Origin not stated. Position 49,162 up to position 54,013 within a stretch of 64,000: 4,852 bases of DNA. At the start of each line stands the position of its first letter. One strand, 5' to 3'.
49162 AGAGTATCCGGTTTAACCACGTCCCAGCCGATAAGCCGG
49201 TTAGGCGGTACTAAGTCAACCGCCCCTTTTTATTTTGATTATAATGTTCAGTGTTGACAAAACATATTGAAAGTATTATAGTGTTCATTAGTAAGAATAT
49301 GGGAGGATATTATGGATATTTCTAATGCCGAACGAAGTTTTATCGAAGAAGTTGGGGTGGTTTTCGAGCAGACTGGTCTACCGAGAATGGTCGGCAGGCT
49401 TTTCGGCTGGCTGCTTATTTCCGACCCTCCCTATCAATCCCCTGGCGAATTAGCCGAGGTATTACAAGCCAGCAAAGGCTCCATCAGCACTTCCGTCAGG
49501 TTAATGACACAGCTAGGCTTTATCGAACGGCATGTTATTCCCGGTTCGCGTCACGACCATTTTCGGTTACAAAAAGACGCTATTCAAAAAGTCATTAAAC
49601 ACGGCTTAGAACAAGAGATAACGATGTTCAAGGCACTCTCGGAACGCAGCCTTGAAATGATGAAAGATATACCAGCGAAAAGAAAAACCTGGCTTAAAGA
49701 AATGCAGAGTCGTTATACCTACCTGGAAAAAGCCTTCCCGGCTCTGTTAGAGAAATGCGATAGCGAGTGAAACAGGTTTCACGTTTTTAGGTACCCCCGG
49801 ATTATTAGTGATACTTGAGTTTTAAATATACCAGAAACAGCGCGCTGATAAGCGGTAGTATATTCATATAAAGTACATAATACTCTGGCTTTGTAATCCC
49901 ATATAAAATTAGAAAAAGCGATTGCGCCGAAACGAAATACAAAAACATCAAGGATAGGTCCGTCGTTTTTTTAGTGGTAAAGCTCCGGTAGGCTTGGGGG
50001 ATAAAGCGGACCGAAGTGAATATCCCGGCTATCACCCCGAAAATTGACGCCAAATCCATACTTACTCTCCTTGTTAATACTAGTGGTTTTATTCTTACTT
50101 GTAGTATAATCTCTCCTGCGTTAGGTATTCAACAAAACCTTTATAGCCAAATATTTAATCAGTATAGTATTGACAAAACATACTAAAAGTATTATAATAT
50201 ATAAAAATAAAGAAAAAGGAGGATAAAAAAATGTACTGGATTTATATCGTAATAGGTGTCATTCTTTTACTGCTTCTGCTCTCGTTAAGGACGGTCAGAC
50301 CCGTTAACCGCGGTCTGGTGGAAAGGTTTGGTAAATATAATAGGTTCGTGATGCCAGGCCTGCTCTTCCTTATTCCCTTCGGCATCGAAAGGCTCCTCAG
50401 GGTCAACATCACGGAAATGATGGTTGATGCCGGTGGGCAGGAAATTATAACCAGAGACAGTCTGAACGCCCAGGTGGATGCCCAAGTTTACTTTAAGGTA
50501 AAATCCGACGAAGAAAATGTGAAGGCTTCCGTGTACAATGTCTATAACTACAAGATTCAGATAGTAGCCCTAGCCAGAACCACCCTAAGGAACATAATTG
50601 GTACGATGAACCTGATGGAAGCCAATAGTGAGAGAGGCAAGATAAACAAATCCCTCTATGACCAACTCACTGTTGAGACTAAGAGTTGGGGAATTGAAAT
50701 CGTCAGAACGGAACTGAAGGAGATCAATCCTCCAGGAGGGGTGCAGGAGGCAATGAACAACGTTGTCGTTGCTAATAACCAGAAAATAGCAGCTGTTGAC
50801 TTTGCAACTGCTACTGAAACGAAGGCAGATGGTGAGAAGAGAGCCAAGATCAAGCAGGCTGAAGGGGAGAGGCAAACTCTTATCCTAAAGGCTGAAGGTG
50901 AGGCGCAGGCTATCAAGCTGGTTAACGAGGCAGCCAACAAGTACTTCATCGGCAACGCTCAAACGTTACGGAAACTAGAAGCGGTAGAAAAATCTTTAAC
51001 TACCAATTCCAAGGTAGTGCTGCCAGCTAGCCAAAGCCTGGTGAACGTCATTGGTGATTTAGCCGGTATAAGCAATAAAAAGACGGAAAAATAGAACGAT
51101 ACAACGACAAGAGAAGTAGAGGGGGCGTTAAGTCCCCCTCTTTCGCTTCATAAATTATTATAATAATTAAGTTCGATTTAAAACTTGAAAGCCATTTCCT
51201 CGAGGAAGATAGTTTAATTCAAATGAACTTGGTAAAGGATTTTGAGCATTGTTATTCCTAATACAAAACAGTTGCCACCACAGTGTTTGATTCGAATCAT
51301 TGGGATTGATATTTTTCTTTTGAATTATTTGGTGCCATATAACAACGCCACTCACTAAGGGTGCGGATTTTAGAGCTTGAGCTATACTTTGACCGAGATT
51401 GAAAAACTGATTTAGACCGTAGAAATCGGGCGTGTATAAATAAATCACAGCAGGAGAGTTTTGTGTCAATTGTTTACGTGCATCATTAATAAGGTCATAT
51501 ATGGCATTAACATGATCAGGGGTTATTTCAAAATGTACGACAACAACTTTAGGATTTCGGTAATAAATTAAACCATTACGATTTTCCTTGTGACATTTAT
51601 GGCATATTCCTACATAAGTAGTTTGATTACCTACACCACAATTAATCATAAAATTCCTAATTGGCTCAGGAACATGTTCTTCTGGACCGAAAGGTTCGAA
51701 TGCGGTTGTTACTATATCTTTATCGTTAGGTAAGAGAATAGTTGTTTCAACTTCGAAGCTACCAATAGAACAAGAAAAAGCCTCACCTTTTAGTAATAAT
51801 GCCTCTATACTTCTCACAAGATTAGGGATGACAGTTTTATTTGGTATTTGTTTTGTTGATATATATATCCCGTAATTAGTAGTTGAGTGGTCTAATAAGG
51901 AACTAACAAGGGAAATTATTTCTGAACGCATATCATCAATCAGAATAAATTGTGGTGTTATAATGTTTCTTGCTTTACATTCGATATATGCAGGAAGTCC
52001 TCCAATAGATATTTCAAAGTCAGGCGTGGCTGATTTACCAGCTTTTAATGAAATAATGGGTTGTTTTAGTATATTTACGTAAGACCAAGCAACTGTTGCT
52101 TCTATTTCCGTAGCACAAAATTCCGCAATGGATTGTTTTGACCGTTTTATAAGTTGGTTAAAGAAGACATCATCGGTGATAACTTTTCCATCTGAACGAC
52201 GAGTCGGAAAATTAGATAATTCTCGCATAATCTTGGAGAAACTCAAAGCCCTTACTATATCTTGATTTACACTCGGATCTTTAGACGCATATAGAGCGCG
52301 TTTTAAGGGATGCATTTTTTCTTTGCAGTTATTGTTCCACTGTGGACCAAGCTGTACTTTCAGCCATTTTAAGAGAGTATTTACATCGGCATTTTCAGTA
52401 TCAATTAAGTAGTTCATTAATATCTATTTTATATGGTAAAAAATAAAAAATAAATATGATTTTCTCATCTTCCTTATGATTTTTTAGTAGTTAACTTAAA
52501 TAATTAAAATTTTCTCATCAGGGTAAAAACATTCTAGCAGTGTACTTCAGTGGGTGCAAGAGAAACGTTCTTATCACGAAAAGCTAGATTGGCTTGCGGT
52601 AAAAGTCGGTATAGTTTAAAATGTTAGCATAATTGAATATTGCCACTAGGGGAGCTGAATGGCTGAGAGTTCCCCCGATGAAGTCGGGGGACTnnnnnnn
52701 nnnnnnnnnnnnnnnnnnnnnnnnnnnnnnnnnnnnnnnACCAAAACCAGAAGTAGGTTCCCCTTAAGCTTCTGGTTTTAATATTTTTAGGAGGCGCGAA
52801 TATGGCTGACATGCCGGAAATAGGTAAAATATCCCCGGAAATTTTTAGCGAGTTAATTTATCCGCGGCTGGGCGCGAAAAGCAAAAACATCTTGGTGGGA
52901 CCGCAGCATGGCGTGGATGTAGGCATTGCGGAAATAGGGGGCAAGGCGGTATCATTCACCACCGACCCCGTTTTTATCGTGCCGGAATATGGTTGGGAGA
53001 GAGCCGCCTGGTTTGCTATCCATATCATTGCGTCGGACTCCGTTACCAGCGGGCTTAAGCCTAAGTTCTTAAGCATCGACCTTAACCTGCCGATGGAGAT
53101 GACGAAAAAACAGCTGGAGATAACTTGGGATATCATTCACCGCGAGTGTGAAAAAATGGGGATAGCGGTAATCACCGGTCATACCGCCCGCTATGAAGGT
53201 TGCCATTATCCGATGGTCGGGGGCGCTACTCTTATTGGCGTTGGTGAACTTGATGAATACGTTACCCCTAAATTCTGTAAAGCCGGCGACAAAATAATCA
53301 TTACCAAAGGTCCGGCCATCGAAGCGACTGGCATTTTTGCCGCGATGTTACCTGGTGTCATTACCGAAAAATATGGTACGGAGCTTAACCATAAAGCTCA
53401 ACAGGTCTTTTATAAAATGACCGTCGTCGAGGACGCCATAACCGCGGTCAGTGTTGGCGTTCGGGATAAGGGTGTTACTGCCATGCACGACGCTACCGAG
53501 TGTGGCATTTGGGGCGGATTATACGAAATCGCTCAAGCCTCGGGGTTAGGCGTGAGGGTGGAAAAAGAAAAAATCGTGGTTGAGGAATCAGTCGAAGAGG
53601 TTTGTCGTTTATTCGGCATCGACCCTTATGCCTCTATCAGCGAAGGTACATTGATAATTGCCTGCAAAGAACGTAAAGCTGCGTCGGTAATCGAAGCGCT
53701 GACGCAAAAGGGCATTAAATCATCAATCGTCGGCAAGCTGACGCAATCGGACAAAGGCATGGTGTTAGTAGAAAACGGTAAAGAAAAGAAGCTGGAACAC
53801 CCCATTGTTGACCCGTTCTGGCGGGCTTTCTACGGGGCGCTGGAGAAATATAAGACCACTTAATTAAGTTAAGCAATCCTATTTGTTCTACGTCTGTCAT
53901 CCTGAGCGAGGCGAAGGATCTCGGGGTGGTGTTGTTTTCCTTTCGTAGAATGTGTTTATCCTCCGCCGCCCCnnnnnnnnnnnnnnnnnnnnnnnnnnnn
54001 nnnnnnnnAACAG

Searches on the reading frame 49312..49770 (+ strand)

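Call 84: search_protein_families(library=pfam, proteins=[window:49312-49770:+], max_evalue=0.001)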
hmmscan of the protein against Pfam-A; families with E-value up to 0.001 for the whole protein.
window:49312-49770:+ (152 aa): 1 family
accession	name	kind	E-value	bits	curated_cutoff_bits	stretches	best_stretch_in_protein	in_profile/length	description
PF12802.13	MarR_2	-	2.1e-08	34.6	27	1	22-75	2-54/61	MarR family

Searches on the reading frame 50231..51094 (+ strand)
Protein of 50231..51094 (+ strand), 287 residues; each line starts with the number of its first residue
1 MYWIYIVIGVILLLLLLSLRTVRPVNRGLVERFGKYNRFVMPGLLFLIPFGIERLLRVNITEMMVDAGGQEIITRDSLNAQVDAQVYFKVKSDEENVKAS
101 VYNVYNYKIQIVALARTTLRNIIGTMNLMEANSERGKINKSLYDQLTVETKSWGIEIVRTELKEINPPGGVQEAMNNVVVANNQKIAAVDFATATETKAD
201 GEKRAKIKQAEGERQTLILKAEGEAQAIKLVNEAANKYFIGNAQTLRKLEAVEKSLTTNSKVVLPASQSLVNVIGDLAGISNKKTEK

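Call 84: search_protein_families(library=pfam, proteins=[window:50231-51094:+], max_evalue=0.001)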
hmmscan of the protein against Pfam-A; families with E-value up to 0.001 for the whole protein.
window:50231-51094:+ (287 aa): 1 family
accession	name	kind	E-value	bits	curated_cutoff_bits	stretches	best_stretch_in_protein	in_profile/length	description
PF01145.31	Band_7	-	2.6e-33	116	23.6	1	21-195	2-166/176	SPFH domain / Band 7 family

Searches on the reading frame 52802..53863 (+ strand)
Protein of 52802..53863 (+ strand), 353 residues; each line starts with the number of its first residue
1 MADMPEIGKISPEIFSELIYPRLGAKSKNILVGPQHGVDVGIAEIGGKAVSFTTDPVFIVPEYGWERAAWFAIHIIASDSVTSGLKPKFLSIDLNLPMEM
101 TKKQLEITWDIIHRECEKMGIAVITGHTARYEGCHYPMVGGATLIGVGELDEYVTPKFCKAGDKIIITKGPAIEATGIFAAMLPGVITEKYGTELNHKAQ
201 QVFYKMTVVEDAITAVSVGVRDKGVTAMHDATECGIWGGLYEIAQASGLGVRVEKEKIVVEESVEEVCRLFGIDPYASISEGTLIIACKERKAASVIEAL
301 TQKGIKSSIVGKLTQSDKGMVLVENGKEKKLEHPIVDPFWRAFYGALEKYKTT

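Call 84: search_protein_families(library=pfam, proteins=[window:52802-53863:+], max_evalue=0.001)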
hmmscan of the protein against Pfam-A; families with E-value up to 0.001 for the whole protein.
window:52802-53863:+ (353 aa): 2 families
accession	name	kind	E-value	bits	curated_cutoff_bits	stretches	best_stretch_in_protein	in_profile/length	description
PF02769.27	AIRS_C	-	5e-21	75.9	23.1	1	160-320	1-152/156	AIR synthase related protein, C-terminal domain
PF00586.29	AIRS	-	4.7e-10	40.3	24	1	39-142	3-107/112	AIR synthase related protein, N-terminal domain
